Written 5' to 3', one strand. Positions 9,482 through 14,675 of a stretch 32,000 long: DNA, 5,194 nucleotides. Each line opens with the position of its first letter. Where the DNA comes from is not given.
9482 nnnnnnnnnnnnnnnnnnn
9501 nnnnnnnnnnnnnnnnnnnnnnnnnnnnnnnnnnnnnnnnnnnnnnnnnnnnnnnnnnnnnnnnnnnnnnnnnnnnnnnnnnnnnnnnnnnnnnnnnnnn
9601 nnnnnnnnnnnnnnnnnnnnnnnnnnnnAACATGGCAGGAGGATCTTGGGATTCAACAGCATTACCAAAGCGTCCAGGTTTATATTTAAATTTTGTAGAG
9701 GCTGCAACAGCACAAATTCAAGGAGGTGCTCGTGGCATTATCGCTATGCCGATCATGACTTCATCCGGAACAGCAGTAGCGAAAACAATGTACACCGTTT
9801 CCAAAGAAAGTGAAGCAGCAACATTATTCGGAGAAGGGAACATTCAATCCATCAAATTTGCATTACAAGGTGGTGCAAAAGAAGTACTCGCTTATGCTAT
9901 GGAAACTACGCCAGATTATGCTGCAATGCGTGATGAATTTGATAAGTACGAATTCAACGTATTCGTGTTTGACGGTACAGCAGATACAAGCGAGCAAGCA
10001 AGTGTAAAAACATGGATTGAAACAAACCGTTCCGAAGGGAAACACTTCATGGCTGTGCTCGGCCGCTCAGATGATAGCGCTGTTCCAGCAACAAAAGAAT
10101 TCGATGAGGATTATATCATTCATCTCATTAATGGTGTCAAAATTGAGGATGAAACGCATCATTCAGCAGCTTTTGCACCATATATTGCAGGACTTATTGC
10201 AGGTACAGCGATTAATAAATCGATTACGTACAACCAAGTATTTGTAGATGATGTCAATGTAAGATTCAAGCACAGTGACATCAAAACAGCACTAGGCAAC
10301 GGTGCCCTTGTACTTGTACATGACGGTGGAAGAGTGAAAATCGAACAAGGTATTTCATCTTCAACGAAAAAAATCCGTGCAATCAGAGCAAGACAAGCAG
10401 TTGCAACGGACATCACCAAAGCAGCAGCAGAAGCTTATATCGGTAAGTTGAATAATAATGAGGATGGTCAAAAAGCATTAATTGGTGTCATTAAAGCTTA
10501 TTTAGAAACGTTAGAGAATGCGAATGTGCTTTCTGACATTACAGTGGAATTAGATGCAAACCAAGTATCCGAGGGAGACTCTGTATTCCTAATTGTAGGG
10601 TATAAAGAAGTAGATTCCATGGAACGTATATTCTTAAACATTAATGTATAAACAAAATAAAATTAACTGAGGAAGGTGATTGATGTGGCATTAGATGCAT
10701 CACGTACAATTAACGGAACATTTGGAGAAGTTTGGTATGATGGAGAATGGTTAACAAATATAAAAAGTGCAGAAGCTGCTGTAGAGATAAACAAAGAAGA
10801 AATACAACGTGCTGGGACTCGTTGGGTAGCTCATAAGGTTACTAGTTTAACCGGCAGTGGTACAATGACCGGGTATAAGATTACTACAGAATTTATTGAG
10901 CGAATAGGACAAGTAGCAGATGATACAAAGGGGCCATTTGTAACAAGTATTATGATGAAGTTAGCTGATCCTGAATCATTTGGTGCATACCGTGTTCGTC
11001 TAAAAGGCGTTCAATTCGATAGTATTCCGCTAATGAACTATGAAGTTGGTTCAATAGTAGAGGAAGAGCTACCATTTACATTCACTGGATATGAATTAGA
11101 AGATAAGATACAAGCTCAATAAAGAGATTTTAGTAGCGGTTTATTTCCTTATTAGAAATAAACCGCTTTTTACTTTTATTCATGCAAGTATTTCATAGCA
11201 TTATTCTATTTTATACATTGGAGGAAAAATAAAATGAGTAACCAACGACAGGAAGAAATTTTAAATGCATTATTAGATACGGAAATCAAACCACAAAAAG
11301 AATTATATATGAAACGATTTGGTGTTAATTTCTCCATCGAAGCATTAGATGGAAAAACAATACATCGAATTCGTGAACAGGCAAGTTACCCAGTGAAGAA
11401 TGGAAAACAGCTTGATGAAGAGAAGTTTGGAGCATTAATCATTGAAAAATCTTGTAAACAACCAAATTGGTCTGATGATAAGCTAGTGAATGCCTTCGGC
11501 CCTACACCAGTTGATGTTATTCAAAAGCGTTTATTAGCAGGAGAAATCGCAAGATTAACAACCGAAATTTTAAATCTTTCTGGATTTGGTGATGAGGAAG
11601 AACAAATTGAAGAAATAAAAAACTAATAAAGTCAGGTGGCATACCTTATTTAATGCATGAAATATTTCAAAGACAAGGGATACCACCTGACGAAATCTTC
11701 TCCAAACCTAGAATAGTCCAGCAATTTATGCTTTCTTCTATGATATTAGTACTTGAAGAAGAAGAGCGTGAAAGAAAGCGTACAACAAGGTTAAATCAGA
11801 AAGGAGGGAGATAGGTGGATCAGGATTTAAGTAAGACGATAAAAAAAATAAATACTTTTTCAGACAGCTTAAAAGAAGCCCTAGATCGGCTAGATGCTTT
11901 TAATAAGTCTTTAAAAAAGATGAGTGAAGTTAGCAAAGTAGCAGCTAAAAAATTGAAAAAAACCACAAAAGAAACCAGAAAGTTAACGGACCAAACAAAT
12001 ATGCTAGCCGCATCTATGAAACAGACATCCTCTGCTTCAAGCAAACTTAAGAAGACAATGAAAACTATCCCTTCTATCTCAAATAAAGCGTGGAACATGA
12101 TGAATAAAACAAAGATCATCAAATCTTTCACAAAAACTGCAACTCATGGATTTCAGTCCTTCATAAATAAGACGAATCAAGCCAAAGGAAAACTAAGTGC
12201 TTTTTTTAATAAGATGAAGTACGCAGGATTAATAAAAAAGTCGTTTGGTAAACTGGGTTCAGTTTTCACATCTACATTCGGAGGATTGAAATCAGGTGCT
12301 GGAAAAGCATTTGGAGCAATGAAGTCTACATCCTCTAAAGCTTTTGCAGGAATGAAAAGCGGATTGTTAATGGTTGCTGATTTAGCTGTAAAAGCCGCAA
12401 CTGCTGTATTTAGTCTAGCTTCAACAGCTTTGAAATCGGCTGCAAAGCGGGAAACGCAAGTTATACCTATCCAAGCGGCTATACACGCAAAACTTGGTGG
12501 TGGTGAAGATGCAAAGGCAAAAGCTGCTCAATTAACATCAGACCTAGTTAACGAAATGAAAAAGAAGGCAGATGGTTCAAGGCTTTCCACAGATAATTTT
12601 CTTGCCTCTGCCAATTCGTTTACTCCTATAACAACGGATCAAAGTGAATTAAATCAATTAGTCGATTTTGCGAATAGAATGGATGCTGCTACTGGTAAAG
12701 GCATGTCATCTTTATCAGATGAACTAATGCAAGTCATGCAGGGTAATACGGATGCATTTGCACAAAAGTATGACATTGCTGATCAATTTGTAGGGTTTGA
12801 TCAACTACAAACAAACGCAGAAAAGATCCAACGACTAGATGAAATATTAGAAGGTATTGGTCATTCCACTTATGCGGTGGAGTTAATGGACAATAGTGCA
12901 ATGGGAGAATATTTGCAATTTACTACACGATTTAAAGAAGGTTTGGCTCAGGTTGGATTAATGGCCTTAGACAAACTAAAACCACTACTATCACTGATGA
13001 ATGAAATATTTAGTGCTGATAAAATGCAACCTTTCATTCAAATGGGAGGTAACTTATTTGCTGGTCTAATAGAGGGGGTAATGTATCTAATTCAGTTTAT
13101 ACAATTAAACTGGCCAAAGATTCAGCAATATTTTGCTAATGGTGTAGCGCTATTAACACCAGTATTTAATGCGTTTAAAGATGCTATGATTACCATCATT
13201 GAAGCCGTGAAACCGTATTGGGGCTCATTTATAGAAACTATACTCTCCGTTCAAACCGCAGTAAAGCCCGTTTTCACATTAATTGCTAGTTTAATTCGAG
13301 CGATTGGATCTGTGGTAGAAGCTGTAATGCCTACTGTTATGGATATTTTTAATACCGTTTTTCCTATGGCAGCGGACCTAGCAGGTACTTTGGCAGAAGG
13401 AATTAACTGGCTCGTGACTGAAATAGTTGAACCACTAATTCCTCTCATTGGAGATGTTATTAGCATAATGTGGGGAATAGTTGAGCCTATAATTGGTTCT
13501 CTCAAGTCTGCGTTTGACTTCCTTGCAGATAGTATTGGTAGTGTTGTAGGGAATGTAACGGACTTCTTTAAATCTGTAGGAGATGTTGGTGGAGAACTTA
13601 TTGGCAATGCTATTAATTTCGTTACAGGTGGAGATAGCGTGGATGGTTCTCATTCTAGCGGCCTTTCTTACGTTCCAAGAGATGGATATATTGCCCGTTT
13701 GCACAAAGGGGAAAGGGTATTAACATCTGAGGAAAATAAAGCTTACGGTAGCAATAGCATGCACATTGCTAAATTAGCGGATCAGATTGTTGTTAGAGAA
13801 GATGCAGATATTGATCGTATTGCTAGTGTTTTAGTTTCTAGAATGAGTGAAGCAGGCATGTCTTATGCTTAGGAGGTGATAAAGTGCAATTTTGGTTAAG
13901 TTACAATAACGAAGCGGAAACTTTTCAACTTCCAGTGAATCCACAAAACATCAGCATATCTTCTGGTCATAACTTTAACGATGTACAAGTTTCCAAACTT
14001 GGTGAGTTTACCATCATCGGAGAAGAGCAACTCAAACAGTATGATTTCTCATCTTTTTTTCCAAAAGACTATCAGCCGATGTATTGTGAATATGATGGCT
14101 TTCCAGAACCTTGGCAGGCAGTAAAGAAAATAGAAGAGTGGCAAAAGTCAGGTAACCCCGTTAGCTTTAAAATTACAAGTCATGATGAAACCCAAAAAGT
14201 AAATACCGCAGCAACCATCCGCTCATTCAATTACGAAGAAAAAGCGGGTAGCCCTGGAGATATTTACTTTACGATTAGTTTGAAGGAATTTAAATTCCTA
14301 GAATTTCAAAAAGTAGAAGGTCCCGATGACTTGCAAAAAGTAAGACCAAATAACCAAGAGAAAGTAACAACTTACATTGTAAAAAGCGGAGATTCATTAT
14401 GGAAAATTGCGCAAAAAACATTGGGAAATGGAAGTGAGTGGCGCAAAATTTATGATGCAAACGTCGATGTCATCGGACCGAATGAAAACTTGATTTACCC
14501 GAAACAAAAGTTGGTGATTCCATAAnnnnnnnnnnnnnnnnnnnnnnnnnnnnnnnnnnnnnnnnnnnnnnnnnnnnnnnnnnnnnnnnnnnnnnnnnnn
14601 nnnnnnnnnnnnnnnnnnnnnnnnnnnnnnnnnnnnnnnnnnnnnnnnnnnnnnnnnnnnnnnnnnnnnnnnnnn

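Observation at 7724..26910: Head-less PBSX-type contractile tail cluster: candidate R-type tailocin in a Bacillaceae-like genome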

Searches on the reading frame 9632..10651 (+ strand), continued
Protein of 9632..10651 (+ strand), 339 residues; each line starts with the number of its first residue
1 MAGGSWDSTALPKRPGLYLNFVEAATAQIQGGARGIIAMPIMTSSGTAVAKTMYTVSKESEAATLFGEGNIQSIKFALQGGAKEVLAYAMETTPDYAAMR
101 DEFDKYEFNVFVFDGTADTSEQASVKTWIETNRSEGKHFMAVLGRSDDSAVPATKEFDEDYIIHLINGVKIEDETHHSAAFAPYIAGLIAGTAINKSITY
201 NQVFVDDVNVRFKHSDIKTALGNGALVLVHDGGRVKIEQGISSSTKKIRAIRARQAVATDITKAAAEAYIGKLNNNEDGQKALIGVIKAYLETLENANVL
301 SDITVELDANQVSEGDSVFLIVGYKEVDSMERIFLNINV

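Call 73: find_encoding_contigs(protein=P0004, flank=10000, max_places=2)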
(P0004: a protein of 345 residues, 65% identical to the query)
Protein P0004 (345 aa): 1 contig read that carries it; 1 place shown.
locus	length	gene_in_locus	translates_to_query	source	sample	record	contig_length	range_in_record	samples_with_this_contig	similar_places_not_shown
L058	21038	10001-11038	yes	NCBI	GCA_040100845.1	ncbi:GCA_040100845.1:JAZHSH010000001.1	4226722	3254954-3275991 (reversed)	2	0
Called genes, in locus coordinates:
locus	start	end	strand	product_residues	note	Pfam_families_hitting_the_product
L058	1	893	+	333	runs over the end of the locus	PF00490:ALAD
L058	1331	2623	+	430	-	PF00202:Aminotran_3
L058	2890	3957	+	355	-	PF01208:URO-D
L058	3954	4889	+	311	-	PF00762:Ferrochelatase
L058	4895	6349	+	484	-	PF01266:DAO (weak), PF01593:Amino_oxidase, PF07992:Pyr_redox_2 (faint), PF13450:NAD_binding_8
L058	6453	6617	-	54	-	PF07235:DUF1427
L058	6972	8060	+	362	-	PF08713:DNA_alkylation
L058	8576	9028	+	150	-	PF13384:HTH_23 (faint)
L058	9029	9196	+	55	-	-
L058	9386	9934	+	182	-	-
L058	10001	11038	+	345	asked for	PF04984:Phage_sheath_1, PF17482:Phage_sheath_1C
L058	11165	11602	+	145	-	PF09393:DUF2001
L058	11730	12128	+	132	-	PF08890:Phage_TAC_5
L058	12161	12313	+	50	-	-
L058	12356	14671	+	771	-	PF01476:LysM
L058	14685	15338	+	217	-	PF23457:LysM2_NFP (faint), PF01476:LysM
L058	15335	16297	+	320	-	PF24032:YQBQ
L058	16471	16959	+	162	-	PF10844:DUF2577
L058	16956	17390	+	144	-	PF10934:Sheath_initiator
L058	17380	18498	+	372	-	PF04865:Baseplate_J, PF26078:Baseplate_J_M, PF26079:Baseplate_J_C (weak)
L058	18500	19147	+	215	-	PF10076:Phage_Mu_Gp48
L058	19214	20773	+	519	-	-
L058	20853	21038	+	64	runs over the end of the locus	PF10960:Holin_BhlA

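Call 99: list_cluster_members(proteins=[P0001, P0003, P0123, P0125])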
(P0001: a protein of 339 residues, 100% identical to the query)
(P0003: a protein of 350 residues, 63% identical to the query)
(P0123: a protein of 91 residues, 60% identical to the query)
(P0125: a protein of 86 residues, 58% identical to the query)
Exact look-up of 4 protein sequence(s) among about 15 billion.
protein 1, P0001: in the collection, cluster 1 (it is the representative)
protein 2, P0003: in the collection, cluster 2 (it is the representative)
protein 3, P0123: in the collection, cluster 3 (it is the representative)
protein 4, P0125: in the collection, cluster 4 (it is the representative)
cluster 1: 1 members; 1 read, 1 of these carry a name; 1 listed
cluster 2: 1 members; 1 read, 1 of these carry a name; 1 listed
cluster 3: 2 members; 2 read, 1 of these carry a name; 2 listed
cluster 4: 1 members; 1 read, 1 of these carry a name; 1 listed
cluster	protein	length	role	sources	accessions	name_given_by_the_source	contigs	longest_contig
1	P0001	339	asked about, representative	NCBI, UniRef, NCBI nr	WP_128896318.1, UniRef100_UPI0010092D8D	phage tail sheath subtilisin-like domain-containing protein [Longirhabdus pacifica] | phage tail sheath subtilisin-like domain-containing protein n=1 Tax=Longirhabdus pacifica ...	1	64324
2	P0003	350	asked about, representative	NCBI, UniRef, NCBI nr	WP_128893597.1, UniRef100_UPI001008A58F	phage tail sheath subtilisin-like domain-containing protein [Longirhabdus pacifica] | phage tail sheath subtilisin-like domain-containing protein n=1 Tax=Longirhabdus pacifica ...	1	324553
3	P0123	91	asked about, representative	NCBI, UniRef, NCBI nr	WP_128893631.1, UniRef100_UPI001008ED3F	BhlA/UviB family holin-like peptide [Longirhabdus pacifica] | BhlA/UviB family holin-like peptide n=1 Tax=Longirhabdus pacifica TaxID=2305227 ...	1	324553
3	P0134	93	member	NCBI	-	-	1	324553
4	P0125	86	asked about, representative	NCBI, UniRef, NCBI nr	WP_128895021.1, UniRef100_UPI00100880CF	BhlA/UviB family holin-like peptide [Longirhabdus pacifica] | BhlA/UviB family holin-like peptide n=1 Tax=Longirhabdus pacifica TaxID=2305227 ...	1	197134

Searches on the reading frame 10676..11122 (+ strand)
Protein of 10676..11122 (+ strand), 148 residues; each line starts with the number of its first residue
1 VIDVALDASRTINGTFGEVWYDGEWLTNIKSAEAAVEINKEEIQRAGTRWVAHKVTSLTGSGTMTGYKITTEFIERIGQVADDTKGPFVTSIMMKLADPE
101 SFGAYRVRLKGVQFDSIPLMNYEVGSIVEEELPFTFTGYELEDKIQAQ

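Call 3: search_protein_families(library=pfam, proteins=[window:10676-11122:+], max_evalue=0.01)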
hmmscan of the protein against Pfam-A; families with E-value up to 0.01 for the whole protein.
window:10676-11122:+ (148 aa): 1 family
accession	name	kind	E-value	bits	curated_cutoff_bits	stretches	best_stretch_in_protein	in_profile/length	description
PF09393.16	DUF2001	-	7.3e-44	149.6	27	1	5-142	2-138/139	Phage tail tube protein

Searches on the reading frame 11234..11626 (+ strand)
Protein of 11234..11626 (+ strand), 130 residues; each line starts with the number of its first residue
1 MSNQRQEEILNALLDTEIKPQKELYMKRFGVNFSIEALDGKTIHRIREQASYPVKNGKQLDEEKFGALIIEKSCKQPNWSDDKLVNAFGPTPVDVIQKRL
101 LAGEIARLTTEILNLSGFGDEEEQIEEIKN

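Call 3: search_protein_families(library=pfam, proteins=[window:11234-11626:+], max_evalue=0.01)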
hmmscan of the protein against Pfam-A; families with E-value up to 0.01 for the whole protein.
window:11234-11626:+ (130 aa): 1 family
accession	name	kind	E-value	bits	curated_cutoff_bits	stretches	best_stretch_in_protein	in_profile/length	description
PF08890.17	Phage_TAC_5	-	1.6e-23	83.6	27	1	11-129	2-135/135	Phage XkdN-like tail assembly chaperone protein, TAC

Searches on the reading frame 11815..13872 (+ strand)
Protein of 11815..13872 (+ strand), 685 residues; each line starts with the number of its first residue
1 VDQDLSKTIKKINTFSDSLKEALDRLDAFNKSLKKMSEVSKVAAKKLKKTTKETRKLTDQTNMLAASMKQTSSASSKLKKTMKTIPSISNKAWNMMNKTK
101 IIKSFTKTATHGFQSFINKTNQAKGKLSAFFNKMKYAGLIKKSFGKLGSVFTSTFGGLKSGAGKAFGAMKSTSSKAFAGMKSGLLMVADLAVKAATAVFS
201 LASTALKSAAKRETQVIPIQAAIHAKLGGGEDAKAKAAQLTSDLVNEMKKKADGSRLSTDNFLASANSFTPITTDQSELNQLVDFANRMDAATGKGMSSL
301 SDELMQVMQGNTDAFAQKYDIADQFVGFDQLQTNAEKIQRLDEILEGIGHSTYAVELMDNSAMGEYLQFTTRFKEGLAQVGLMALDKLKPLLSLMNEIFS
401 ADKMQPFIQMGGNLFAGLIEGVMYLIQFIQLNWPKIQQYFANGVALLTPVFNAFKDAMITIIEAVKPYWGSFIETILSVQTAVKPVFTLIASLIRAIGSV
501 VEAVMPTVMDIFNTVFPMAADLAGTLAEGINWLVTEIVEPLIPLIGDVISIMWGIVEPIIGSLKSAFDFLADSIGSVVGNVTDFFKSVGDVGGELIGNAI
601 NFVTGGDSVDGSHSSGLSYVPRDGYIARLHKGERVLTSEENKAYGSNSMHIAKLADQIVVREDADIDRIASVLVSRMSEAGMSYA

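Call 3: search_protein_families(library=pfam, proteins=[window:11815-13872:+], max_evalue=0.01)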
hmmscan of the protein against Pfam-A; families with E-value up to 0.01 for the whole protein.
window:11815-13872:+ (685 aa): 1 family
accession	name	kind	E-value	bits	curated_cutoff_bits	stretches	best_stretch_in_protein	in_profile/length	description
PF06419.17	COG6_N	-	0.0092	16.5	27.4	1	7-77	23-93/114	Conserved oligomeric complex COG6, N-terminal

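Call 7: search_protein_families(library=phrogs, proteins=[window:11815-13872:+], max_evalue=0.01)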
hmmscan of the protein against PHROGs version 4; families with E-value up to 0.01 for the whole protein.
window:11815-13872:+ (685 aa): 15 families
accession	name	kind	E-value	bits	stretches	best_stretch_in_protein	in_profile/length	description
phrog_991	-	tail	7.1e-24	84.5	1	5-681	102-918/1966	tail length tape measure protein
phrog_58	-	tail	5.2e-14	52.6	1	2-604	185-839/1544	tail length tape measure protein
phrog_6090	-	tail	1.4e-13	50.5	1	382-605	836-1065/1853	tail length tape measure protein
phrog_167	-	tail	5e-13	48.7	1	4-605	142-695/1555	tail length tape measure protein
phrog_971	-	lysis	4.6e-12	46.4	1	450-600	551-725/1338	endolysin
phrog_305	-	tail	2e-09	37.6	1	279-605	278-618/1001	tail length tape measure protein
phrog_33570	-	unknown function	2.1e-09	37.4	1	607-682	606-682/686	-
phrog_4197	-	tail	2.1e-09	36.7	1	425-605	867-1058/1783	tail length tape measure protein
phrog_1272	-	tail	6.3e-09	35.1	1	101-587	575-1084/1606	tail length tape measure protein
phrog_4200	-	tail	1.9e-08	34.3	1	325-596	261-518/732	tail length tape measure protein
phrog_5493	-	tail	2.7e-08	33.6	1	30-600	423-925/1102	tail length tape measure protein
phrog_1068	-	tail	6.5e-07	29.4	1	49-603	13-502/706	tail length tape measure protein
phrog_17020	-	unknown function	2.7e-05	24.5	1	80-214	81-219/353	-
phrog_4094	-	unknown function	0.0018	18.8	0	10-98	23-111/281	-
phrog_7334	-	unknown function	0.0059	15.7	1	432-587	6-158/1078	-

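Call 64: search_protein_families(library=ncbifam, proteins=[window:11815-13872:+], max_evalue=0.01)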
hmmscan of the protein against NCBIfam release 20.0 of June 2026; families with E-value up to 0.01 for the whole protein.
window:11815-13872:+ (685 aa): 3 families
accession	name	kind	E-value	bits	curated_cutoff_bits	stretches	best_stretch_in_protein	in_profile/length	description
TIGR00996.1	Mtu_fam_mce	paralog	3.7e-05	23.1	140.5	1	2-82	187-268/291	MCE family protein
NF003034.1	PRK03918.1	equivalog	0.0016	16.5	700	1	4-108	201-308/878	DNA double-strand break repair ATPase Rad50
NF002244.0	PRK01156.1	equivalog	0.0018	16.4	847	1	4-106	177-279/895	DNA double-strand break repair ATPase Rad50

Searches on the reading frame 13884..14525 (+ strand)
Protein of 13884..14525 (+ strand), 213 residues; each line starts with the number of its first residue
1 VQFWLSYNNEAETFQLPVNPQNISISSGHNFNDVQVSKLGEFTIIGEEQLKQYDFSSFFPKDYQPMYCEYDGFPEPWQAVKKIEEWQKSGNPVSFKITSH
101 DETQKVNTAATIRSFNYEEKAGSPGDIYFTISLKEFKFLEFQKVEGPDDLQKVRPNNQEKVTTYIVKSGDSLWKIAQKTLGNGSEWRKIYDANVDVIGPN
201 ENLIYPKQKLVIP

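Call 3: search_protein_families(library=pfam, proteins=[window:13884-14525:+], max_evalue=0.01)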
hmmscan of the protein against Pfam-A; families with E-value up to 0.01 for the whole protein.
window:13884-14525:+ (213 aa): 3 families
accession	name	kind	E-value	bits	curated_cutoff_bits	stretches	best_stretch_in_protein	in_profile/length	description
PF01476.26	LysM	-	1.9e-10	40.9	20.9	1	164-213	1-43/43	LysM domain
PF21821.3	Dit_like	-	8.4e-05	23.1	24.2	1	65-146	65-126/127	Dit-like phage tail protein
PF23457.1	LysM2_NFP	-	0.00041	20.8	36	0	162-197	6-41/56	NFP LysM2 domain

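Call 64: search_protein_families(library=ncbifam, proteins=[window:13884-14525:+], max_evalue=0.01)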
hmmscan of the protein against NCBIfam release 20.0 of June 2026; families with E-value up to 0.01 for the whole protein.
window:13884-14525:+ (213 aa): 5 families
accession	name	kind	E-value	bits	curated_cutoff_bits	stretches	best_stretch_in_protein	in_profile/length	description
NF008399.0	PRK11198.1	equivalog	2.4e-14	54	134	1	148-213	83-146/149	peptidoglycan-binding protein LysM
NF033163.1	lipo_LipL71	equivalog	3.8e-09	36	600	1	168-213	413-459/471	lipoprotein LipL71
TIGR02899.1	spore_safA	subfamily_domain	5.3e-07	29.5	67.85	1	166-213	1-43/44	SafA/ExsA family spore coat assembly protein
NF046106.1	ResusProRpf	equivalog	1.3e-06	28.2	180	1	162-213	207-256/258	resuscitation-promoting factor Rpf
NF010723.1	PRK14125.1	equivalog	5e-05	23.2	60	1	156-213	27-85/87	cell division suppressor protein YneA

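Call 102: search_solved_structures(query=window:13884-14525:+, max_evalue=0.1)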
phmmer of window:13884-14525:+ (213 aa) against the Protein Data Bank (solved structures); distinct sequences matched with E-value up to 0.1: 9.
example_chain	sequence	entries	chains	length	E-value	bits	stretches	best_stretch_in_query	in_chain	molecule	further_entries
9g8s_T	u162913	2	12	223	1.8e-30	109.5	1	4-213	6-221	Peptidoglycan-binding LysM protein | gp61 - Tail tube initiator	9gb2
8v3w_G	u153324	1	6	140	2.7e-25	92.6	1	1-144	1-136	Tube tail (CD1367)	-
8i2e_B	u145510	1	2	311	5.3e-05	26.3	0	157-196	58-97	Probable peptidoglycan endopeptidase LytE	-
7pvc_A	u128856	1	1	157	0.00044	23.2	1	162-213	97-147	Potassium binding protein Kbp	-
7vcm_A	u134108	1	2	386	0.0014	21.6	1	162-213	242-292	Green fluorescent protein,Potassium binding protein Kbp,Green fluorescent protein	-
7r1l_A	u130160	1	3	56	0.0022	21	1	164-213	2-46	Spore coat assembly protein SafA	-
8zex_A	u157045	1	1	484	0.0049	19.8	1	162-213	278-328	HaloKbp1a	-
1yb2_A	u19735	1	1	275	0.0058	19.6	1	36-109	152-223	hypothetical protein Ta0852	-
3jc8_Ta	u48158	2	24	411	0.0073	19.3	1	163-207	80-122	LysM domain protein | TsaP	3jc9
